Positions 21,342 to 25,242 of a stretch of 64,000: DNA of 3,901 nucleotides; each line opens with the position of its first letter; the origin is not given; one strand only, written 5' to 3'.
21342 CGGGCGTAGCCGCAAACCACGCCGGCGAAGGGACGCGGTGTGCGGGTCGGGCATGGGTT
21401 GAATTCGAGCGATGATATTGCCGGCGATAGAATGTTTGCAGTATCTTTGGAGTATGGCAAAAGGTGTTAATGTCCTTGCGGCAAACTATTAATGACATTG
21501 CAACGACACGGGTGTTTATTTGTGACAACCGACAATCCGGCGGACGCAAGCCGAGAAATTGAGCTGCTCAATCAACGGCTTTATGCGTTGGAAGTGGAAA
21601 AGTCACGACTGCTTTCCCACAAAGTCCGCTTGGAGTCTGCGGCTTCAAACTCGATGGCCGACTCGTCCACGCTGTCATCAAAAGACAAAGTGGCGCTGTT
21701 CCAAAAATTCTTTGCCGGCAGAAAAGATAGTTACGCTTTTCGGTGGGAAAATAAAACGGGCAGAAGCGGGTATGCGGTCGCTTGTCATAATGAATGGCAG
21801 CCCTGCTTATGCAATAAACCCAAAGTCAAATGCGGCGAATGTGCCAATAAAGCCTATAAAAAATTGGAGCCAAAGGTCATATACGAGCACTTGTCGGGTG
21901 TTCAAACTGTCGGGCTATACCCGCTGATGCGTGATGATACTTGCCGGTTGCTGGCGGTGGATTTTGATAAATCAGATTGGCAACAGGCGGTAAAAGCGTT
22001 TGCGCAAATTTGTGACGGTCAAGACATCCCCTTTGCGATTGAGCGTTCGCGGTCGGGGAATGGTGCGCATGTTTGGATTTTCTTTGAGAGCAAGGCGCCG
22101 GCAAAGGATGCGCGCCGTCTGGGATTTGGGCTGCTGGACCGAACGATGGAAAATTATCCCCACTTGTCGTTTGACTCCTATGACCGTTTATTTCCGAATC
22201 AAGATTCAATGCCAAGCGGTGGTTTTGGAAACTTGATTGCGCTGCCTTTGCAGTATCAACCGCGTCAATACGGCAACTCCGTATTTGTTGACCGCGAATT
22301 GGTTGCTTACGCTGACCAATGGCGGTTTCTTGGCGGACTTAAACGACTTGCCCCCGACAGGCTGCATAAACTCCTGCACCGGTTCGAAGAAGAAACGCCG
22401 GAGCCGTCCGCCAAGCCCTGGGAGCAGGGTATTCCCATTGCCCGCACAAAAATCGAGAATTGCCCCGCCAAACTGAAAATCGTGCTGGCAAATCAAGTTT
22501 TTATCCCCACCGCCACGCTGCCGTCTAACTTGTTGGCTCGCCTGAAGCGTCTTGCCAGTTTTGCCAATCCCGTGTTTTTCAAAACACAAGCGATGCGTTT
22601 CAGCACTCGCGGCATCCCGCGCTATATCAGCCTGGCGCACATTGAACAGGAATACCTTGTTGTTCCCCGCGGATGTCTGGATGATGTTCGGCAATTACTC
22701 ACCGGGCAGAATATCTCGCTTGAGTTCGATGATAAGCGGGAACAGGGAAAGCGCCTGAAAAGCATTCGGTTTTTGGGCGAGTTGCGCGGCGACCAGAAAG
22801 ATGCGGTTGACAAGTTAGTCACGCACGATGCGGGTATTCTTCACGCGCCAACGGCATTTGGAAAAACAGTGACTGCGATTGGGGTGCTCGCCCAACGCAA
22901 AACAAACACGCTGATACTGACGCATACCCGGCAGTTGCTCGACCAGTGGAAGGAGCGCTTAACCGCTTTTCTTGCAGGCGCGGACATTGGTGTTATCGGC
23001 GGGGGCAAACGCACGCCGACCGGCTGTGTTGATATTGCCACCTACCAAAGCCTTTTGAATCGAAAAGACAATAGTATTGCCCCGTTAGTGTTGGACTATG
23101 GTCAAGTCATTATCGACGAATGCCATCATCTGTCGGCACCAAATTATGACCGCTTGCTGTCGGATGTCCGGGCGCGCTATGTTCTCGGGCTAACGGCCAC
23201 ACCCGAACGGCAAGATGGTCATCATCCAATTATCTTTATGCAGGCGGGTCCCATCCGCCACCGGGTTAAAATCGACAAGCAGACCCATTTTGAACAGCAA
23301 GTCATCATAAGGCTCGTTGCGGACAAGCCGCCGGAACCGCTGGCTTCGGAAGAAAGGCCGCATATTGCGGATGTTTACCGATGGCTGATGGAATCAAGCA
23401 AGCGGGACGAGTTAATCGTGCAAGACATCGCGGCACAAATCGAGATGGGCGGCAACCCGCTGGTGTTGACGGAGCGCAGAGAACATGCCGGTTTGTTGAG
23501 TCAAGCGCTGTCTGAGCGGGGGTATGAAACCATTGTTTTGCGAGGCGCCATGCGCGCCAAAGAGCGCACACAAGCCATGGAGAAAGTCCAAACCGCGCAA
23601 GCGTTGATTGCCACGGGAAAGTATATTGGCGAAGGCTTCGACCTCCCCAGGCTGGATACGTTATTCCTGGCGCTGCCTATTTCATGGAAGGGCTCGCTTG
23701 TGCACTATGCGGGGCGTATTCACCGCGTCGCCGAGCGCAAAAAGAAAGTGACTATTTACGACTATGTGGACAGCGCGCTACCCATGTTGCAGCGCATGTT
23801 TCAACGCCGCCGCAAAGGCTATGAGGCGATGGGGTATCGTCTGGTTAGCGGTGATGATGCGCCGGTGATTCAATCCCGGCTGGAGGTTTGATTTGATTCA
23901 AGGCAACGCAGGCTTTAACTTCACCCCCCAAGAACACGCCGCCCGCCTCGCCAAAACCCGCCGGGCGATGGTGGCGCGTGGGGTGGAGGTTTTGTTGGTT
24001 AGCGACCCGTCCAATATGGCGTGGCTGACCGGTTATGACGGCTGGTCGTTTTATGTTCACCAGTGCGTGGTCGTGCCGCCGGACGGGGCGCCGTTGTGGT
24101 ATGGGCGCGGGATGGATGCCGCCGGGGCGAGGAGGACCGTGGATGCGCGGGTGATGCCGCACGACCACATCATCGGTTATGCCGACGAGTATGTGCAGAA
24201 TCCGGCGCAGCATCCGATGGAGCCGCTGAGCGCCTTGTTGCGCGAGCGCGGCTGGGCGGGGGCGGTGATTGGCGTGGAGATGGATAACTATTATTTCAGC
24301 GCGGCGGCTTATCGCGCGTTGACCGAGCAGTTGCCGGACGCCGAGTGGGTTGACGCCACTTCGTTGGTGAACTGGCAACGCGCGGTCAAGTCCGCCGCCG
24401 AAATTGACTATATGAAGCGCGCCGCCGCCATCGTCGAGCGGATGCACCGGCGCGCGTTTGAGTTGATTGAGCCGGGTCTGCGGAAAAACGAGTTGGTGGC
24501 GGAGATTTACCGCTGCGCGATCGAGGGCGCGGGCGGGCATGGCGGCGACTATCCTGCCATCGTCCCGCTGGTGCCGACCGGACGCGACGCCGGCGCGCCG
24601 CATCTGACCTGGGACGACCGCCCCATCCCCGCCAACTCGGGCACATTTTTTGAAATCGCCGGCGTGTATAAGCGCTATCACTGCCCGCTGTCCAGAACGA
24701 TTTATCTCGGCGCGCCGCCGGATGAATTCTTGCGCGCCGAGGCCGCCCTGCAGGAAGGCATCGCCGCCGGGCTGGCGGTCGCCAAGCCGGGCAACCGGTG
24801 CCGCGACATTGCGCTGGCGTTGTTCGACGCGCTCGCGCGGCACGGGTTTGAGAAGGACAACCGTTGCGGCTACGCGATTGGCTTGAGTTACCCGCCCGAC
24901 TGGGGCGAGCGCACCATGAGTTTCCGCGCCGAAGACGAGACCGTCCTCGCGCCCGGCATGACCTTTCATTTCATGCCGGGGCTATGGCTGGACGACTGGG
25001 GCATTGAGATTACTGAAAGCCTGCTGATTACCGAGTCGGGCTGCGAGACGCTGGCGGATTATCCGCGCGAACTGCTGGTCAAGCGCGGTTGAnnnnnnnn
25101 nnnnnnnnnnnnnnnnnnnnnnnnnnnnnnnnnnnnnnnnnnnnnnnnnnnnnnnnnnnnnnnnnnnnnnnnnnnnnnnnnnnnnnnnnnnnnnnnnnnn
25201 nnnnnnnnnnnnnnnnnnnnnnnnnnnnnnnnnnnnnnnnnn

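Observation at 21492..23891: Solitary AEP-primase / SF2 DEAH helicase fusion of intermediate GC: conflict-system-type protein rather than a replicon primase?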

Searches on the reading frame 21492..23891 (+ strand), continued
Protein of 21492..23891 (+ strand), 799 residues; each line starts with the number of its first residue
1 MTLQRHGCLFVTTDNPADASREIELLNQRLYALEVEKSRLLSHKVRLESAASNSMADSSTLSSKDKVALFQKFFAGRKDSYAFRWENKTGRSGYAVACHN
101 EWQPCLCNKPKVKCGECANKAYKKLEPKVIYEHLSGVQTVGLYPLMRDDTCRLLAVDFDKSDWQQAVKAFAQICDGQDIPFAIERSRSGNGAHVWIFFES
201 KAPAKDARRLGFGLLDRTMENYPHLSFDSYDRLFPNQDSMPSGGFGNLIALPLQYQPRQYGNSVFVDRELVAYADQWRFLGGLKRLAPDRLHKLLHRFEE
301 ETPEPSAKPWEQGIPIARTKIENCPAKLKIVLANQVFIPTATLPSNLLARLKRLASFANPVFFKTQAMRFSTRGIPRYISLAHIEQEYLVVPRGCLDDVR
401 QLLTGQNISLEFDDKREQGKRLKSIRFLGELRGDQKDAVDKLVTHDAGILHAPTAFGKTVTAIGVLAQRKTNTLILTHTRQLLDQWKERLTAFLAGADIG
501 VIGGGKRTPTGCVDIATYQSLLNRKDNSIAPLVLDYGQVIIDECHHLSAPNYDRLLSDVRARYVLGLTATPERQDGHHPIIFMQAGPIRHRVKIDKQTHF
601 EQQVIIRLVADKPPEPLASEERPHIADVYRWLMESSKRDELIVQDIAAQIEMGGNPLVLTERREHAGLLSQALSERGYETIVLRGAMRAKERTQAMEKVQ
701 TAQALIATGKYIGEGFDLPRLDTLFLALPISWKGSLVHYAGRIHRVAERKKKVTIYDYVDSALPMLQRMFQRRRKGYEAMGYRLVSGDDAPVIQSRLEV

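Call 79: search_protein_families(library=pfam, proteins=[L037:12454-14316:-, L047:2557-4071:-, L004:12721-14457:+, L016:3388-5094:-, L010:5533-7158:-, L082:2328-6086:+, L082:6096-8606:+, L082:8619-9992:+, L026:8679-9983:+, L017:8429-9727:+], max_evalue=0.001)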
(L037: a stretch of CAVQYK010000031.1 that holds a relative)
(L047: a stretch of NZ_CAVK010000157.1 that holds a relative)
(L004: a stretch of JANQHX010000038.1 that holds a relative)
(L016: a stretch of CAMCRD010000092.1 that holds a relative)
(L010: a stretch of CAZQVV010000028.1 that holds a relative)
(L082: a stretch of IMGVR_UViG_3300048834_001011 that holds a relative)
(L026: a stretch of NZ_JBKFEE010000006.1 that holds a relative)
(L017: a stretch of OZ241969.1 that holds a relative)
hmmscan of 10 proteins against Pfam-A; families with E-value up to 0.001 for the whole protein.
L037:12454-14316:- (620 aa): 1 family
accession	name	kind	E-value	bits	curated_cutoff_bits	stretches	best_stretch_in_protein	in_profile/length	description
PF04434.22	SWIM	-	3.5e-09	36.4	19.6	1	67-103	1-37/38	SWIM zinc finger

L047:2557-4071:- (504 aa): 0 families

L004:12721-14457:+ (579 aa): 10 families
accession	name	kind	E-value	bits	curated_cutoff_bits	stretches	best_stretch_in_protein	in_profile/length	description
PF13424.12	TPR_12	-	8.9e-59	196.1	30.1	7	481-549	7-75/77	Tetratricopeptide repeat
PF13374.12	TPR_10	-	9.5e-33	111.7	27.5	1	266-307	1-42/42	Tetratricopeptide repeat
PF00515.34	TPR_1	-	8.6e-32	108.1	27.8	1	225-253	1-29/34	Tetratricopeptide repeat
PF07719.23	TPR_2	-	3e-29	99.1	27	0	355-379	5-29/34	Tetratricopeptide repeat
PF13432.12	TPR_16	-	1.2e-24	86.9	32.7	1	238-295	10-59/65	Tetratricopeptide repeat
PF13176.12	TPR_7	-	1.3e-23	81.4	27.9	0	482-507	4-31/36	Tetratricopeptide repeat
PF24885.1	TPR_NPHP3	-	2e-17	63.8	100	3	194-323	72-197/239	Nephrocystin-3 TPR domain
PF13181.12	TPR_8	-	4.7e-15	54.8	25.7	0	523-547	5-29/34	Tetratricopeptide repeat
PF07720.18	TPR_3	-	2.2e-12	47.2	20.7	0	398-420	6-28/34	Tetratricopeptide repeat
PF13371.12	TPR_9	-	0.00061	20.2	35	0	347-380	25-58/73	Tetratricopeptide repeat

L016:3388-5094:- (568 aa): 0 families

L010:5533-7158:- (541 aa): 7 families
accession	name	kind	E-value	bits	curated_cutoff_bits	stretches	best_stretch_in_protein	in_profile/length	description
PF00117.34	GATase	-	1.5e-44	152.4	22.8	1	10-199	1-189/190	Glutamine amidotransferase class-I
PF00958.27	GMP_synt_C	-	5.2e-42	142.3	27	1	449-540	1-92/92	GMP synthase C terminal domain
PF02540.23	NAD_synthase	-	1e-10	41.6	21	1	213-298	5-90/242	NAD synthase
PF07722.19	Peptidase_C26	-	1e-08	35.7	20.5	1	76-182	103-219/219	Peptidase C26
PF06508.19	QueC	-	2e-05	24.6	22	0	230-290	3-61/210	Queuosine biosynthesis protein QueC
PF03054.22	tRNA_Me_trans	-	4.7e-05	23.6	20.6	1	228-265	2-38/202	tRNA methyl transferase HUP domain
PF00733.27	Asn_synthase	-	7.6e-05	23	21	1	219-282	9-72/354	Asparagine synthase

L082:2328-6086:+ (1253 aa): 5 families
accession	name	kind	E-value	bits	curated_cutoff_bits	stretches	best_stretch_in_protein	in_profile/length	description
PF02384.22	N6_Mtase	-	3.3e-24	86.2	20.4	1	401-663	4-237/311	N-6 DNA Methylase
PF01420.25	Methylase_S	-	1.9e-22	80.7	22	2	893-1026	3-145/168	Type I restriction modification DNA specificity domain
PF07669.17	Eco57I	-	2.6e-13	50.8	25.3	1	515-633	51-167/171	Eco57I restriction-modification methylase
PF13588.12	HSDR_N_2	-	1.6e-05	25.4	25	1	76-151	16-82/110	Type I restriction enzyme R protein N terminus (HSDR_N)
PF04313.20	HSDR_N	-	0.00011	22.6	25.1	1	95-153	122-180/198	Type I restriction enzyme R protein N terminus (HSDR_N)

L082:6096-8606:+ (837 aa): 2 families
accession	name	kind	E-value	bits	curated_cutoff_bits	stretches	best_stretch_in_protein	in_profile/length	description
PF07728.20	AAA_5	-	4.7e-13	49.8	22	1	533-669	26-139/139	AAA domain (dynein-related subfamily)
PF00004.35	AAA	-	0.00074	20.4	21.2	0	379-414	3-37/131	ATPase family associated with various cellular activities (AAA)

L082:8619-9992:+ (458 aa): 1 family
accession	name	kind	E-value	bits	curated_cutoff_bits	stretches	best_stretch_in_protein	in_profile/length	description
PF10117.15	McrBC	-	3e-100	335.7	23.9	1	63-388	1-318/318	McrBC 5-methylcytosine restriction system component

L026:8679-9983:+ (435 aa): 2 families
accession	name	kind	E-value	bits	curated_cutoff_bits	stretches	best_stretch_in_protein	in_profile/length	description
PF13635.12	DUF4143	-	5.2e-40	137.2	28.1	1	212-373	1-160/160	Domain of unknown function (DUF4143)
PF13173.12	AAA_14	-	4.9e-23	82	27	1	28-147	3-128/129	AAA domain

L017:8429-9727:+ (433 aa): 1 family
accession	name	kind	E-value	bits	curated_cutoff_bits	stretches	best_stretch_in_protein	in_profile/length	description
PF13166.12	AAA_13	-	2e-05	23.9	36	1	154-294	12-98/713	AAA domain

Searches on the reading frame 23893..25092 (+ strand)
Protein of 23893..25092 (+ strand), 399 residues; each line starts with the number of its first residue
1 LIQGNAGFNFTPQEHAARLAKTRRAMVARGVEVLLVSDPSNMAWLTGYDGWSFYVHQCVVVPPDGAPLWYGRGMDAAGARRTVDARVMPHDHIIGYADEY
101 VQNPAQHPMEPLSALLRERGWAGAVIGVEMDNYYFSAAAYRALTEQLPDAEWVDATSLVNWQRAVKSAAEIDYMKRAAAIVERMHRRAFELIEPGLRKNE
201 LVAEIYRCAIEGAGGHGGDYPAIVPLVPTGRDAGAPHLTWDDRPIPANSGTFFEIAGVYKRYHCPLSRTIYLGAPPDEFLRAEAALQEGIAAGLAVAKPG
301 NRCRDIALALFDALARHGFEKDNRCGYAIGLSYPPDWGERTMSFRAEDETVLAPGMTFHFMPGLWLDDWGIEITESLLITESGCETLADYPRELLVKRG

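Call 5: search_protein_families(library=pfam, proteins=[window:23893-25092:+], max_evalue=0.01)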
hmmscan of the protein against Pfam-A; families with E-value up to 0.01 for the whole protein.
window:23893-25092:+ (399 aa): 2 families
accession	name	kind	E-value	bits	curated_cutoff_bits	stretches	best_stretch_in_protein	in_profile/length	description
PF00557.29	Peptidase_M24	-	1.1e-36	127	23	1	173-381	2-208/208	Metallopeptidase family M24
PF01321.24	Creatinase_N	-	4.3e-20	73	22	1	18-165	1-128/128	Creatinase/Prolidase N-terminal domain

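Call 6: search_protein_families(library=ncbifam, proteins=[window:23893-25092:+], max_evalue=0.01)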
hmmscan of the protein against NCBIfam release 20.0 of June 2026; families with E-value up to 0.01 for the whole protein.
window:23893-25092:+ (399 aa): 10 families
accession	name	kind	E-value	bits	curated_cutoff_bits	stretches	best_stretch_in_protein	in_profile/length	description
TIGR02993.1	ectoine_eutD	equivalog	9.5e-194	643.9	613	1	8-397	4-390/391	ectoine hydrolase DoeA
NF038259.1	ectoine_DoeA_2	exception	2.1e-56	191.3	575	1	8-397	7-386/386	ectoine hydrolase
NF040821.1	dipep_PepQ_Arch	equivalog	4.3e-16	58.9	630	1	156-395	113-346/346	Xaa-Pro dipeptidase PepQ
NF007310.0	PRK09795.1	equivalog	2.7e-14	52.8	393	1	150-396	114-357/361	aminopeptidase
NF011173.0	PRK14575.1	equivalog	1.3e-09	37.5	850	1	108-395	119-403/406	putative peptidase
NF011720.0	PRK15173.1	subfamily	1.3e-09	37.5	420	1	128-395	78-340/343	peptidase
NF008131.0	PRK10879.1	equivalog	2.2e-09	36.6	465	1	150-272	158-276/438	Xaa-Pro aminopeptidase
NF011174.0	PRK14576.1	subfamily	2.4e-08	33.2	487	1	118-394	132-401/405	putative endopeptidase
TIGR00500.1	met_pdase_I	equivalog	1.1e-06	28.3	171.35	1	258-367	97-206/247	type I methionyl aminopeptidase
NF043017.1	DimsulpropLyDddP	equivalog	0.00028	19.8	600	1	101-392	147-438/443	dimethylsulfonioproprionate lyase DddP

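Call 27: search_protein_families(library=pfam, alignment_id=A3, max_evalue=0.001)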
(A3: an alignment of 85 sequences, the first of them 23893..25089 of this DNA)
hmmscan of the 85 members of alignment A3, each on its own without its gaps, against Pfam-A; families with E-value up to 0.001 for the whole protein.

A. member 1, window:23893-25089:+ (399 aa): 2 families
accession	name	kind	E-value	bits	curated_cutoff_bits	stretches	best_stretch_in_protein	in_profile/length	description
PF00557.29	Peptidase_M24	-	1.1e-36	127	23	1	173-381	2-208/208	Metallopeptidase family M24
PF01321.24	Creatinase_N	-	4.3e-20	73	22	1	18-165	1-128/128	Creatinase/Prolidase N-terminal domain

B. families by the number of members that match (of 85 scanned): 85 families (the first 25 are shown)
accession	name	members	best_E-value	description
PF00589.27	Phage_integrase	4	5.7e-32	Phage integrase family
PF00176.29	SNF2-rel_dom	3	1.4e-43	SNF2-related domain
PF04851.21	ResIII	3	9.7e-12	Type III restriction enzyme, res subunit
PF01381.28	HTH_3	3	1e-11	Helix-turn-helix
PF13560.12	HTH_31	3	5.8e-09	Helix-turn-helix domain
PF01207.24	Dus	2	3.4e-85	Dihydrouridine synthase (Dus)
PF13424.12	TPR_12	2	8.9e-59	Tetratricopeptide repeat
PF00515.34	TPR_1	2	8.6e-32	Tetratricopeptide repeat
PF07719.23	TPR_2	2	3e-29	Tetratricopeptide repeat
PF03466.25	LysR_substrate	2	6.7e-29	LysR substrate binding domain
PF00271.37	Helicase_C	2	4.6e-25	Helicase conserved C-terminal domain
PF13432.12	TPR_16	2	1.2e-24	Tetratricopeptide repeat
PF13176.12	TPR_7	2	1.3e-23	Tetratricopeptide repeat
PF00126.33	HTH_1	2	4.3e-19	Bacterial regulatory helix-turn-helix protein, lysR family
PF13181.12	TPR_8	2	4.7e-15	Tetratricopeptide repeat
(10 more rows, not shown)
